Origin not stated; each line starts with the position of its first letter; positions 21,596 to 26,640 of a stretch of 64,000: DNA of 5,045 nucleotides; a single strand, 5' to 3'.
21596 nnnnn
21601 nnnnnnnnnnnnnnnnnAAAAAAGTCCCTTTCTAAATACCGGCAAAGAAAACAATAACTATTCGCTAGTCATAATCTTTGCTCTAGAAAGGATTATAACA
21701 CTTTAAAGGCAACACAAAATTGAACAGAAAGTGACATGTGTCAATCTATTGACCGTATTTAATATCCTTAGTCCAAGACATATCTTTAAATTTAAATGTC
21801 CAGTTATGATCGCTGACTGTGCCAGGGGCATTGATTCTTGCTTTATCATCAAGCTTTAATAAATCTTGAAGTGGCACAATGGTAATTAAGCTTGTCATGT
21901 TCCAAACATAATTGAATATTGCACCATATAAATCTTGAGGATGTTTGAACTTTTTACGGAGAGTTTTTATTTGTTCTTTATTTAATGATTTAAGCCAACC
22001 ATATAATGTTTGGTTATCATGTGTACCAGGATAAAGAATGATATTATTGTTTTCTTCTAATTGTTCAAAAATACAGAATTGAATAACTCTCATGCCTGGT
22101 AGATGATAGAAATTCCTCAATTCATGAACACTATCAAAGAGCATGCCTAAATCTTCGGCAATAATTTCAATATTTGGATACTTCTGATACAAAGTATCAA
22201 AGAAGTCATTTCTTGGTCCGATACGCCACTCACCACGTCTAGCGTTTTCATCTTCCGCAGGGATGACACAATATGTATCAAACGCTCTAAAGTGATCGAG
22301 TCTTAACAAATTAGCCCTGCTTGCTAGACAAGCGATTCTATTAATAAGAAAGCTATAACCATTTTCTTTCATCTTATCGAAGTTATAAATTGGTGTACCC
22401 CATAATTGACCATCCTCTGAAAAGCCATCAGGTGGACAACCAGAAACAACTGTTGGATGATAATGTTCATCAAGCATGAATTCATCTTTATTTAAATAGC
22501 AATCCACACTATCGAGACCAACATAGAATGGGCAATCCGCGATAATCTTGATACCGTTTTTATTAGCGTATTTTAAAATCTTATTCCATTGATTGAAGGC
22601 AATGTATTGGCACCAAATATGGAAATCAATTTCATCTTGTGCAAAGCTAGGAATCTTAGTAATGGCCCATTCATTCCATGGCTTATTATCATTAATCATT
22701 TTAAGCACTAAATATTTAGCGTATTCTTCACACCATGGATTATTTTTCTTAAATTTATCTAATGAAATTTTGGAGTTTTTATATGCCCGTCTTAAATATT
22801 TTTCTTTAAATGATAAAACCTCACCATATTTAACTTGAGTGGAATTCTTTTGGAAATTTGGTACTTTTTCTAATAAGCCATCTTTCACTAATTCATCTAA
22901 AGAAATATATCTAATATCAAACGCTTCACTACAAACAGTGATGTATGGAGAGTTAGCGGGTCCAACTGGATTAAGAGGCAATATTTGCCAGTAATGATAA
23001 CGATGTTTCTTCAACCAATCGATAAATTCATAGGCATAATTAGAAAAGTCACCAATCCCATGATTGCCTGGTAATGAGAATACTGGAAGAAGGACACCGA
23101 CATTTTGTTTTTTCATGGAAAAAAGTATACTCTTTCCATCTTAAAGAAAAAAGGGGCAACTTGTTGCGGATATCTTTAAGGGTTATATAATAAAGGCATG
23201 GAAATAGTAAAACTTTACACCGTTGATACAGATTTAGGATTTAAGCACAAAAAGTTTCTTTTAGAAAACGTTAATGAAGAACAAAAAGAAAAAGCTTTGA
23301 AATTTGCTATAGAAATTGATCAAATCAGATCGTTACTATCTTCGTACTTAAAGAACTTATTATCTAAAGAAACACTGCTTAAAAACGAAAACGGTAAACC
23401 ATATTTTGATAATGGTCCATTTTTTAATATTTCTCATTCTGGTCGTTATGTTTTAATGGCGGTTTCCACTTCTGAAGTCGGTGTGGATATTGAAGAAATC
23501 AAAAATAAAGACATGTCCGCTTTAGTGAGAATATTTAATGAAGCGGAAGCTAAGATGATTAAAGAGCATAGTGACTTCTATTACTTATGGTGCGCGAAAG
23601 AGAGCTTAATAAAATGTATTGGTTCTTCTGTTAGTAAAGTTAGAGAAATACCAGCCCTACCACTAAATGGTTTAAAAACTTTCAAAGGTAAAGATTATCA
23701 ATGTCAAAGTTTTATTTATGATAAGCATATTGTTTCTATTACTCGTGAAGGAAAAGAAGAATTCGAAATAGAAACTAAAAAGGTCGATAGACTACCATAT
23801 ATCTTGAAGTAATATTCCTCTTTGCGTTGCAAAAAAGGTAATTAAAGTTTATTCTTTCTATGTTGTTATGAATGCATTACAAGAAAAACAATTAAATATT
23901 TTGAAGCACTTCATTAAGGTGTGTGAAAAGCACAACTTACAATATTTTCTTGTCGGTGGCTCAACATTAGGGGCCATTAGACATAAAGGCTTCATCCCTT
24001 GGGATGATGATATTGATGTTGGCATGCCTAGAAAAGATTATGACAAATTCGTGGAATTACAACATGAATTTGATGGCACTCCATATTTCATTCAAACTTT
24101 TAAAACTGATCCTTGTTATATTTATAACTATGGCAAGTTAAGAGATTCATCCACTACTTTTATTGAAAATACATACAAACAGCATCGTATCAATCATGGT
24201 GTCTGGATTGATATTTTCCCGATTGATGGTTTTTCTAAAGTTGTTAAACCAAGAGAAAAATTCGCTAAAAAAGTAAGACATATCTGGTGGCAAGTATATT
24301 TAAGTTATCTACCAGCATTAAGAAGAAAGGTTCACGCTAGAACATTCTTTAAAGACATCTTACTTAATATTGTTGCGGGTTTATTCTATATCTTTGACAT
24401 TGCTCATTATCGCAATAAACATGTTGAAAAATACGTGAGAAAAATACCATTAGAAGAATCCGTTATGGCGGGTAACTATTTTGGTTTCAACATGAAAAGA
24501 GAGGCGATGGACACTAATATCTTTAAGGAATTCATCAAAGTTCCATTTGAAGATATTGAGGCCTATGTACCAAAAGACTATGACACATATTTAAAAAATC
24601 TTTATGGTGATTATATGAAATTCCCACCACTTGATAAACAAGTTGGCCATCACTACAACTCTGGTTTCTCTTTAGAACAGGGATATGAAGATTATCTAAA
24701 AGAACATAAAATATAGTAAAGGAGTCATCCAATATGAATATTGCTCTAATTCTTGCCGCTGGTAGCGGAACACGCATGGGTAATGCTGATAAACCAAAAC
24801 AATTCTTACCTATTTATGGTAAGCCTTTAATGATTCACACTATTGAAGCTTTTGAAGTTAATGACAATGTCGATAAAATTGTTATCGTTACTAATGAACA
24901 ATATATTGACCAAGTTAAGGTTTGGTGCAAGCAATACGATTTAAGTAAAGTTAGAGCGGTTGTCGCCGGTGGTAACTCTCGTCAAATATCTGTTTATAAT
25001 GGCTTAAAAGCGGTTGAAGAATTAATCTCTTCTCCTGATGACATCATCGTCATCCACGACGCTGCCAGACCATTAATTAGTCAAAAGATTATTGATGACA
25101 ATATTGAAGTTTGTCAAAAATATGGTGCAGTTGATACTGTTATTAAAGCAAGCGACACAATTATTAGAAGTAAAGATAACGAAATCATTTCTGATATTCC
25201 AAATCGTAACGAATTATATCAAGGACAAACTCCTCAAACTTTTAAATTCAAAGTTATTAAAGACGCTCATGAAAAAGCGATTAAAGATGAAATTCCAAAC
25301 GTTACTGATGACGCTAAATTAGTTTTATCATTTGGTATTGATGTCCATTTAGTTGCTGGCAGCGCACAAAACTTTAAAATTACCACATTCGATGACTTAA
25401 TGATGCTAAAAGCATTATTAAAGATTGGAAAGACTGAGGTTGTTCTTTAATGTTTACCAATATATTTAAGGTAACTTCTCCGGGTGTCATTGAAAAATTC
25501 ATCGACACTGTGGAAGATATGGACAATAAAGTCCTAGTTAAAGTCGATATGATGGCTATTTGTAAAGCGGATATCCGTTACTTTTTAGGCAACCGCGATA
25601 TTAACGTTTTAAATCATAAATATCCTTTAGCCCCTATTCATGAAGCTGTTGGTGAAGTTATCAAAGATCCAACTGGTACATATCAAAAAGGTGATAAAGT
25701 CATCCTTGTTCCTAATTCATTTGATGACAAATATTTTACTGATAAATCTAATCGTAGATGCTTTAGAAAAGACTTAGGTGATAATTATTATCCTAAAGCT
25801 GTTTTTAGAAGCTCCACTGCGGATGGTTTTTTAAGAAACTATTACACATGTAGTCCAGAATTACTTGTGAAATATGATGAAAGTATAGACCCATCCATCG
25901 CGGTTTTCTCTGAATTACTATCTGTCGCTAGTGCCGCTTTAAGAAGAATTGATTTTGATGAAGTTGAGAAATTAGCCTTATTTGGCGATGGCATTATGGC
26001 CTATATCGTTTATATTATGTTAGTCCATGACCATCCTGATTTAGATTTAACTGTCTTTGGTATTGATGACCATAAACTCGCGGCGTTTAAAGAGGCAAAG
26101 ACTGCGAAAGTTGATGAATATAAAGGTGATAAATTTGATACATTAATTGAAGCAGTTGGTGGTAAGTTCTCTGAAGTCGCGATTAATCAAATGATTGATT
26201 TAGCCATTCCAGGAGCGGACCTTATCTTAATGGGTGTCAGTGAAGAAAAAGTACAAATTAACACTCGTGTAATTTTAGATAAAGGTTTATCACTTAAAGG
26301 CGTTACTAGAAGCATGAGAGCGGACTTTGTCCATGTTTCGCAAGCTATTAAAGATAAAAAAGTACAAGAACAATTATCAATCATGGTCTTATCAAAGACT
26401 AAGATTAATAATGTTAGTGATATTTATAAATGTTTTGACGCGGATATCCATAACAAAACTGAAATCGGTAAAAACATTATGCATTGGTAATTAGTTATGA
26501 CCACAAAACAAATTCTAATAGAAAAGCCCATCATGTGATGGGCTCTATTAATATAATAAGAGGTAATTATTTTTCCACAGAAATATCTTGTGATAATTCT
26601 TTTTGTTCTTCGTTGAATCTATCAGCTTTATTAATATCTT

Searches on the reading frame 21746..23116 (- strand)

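Call 35: search_protein_families(library=pfam, proteins=[window:21746-23116:-], max_evalue=0.00001)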
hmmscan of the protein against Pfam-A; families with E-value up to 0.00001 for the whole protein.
window:21746-23116:- (456 aa): 1 family
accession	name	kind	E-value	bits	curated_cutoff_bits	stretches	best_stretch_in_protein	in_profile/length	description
PF02446.23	Glyco_hydro_77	-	3.3e-127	425.6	25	1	10-445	1-461/465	4-alpha-glucanotransferase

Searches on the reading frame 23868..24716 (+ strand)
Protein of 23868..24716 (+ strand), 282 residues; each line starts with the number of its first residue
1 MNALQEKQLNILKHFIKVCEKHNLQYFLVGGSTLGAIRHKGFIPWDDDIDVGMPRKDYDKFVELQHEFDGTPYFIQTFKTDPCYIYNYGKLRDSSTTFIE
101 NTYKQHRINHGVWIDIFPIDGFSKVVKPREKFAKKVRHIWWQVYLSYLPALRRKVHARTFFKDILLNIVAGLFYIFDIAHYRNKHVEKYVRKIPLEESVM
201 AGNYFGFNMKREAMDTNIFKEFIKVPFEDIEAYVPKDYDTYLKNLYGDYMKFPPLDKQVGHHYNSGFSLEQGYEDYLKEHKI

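Call 36: search_protein_families(library=pfam, proteins=[window:23868-24716:+], max_evalue=0.00001)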
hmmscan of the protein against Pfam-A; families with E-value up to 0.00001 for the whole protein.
window:23868-24716:+ (282 aa): 1 family
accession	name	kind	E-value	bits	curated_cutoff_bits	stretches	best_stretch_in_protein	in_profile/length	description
PF04991.19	LicD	-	8.5e-51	173.7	22.6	1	19-247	1-227/227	LicD family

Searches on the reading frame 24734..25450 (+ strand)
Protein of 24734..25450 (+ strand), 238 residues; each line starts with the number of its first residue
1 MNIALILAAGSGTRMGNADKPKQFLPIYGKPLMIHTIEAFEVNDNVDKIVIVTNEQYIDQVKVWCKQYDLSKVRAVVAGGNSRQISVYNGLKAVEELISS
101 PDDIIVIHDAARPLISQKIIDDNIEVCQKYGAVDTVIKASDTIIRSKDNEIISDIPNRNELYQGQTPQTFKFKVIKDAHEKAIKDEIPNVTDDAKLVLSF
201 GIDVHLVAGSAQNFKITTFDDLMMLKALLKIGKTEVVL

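Call 36: search_protein_families(library=pfam, proteins=[window:24734-25450:+], max_evalue=0.00001)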
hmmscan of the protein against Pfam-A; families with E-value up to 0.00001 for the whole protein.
window:24734-25450:+ (238 aa): 4 families
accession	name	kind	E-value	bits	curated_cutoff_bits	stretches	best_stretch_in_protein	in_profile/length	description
PF01128.25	IspD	-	4.4e-57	193.8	27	1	3-229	2-219/221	2-C-methyl-D-erythritol 4-phosphate cytidylyltransferase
PF12804.13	NTP_transf_3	-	1.5e-12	48.4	27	1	4-131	1-115/160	MobA-like NTP transferase domain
PF00483.29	NTP_transferase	-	1.1e-06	28.8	21.2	1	4-68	2-68/245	Nucleotidyl transferase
PF02348.25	CTP_transf_3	-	1.6e-06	28.6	22.6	1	21-162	15-154/217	Cytidylyltransferase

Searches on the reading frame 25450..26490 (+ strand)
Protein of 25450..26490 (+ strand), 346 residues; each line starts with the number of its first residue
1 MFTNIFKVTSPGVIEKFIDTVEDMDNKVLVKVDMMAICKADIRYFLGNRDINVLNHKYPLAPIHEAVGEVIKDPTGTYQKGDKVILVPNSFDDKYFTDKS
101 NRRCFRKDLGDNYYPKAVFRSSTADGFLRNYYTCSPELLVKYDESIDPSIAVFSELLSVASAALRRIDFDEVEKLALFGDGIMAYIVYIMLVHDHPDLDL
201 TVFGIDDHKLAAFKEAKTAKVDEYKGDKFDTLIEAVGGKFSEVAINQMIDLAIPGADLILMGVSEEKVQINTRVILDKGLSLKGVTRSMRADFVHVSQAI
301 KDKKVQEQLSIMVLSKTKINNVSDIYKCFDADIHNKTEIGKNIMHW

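Call 36: search_protein_families(library=pfam, proteins=[window:25450-26490:+], max_evalue=0.00001)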
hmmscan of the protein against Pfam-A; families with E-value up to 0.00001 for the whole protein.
window:25450-26490:+ (346 aa): 2 families
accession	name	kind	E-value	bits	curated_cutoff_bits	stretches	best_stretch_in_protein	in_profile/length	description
PF08240.17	ADH_N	-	4.3e-10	40.2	23.5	1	25-142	2-102/104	Alcohol dehydrogenase GroES-like domain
PF00107.32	ADH_zinc_N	-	7.9e-07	29.5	31.8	1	220-300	49-127/129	Zinc-binding dehydrogenase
